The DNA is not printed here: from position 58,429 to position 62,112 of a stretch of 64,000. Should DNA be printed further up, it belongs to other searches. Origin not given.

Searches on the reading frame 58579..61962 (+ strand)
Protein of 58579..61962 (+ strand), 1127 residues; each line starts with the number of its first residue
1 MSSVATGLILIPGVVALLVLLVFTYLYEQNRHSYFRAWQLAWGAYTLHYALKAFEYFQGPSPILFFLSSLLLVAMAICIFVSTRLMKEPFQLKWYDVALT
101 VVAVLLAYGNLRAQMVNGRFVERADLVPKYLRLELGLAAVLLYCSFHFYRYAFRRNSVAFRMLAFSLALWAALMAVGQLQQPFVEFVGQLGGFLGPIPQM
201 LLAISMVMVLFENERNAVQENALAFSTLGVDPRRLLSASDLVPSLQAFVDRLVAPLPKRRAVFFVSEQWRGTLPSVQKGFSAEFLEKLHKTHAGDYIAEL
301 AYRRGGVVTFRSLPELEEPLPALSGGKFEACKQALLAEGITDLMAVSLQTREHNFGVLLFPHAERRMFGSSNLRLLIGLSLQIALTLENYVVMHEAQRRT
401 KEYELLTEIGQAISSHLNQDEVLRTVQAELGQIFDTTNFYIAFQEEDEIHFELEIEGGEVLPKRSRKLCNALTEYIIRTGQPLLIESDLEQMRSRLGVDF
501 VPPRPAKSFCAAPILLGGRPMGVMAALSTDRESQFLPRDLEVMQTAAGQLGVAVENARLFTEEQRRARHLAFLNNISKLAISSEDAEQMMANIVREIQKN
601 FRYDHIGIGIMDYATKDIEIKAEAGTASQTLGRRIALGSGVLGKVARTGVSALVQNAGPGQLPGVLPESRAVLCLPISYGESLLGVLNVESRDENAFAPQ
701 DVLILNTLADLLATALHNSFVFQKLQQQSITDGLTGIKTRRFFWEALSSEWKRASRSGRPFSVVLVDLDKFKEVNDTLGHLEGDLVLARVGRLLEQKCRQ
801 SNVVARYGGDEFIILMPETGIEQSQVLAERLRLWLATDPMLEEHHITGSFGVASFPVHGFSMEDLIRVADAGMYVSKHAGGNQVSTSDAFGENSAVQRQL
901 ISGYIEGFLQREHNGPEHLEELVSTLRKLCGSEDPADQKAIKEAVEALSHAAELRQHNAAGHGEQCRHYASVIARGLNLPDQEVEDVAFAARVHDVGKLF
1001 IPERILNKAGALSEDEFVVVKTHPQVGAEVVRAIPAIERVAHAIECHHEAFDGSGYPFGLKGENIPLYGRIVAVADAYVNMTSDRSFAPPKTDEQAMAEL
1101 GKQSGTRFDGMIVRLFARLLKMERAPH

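Call 46: find_encoding_contigs(protein=window:58579-61962:+, flank=10000, max_places=2)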
Protein window:58579-61962:+ (1127 aa): no gene with exactly this product is on record in the collection.
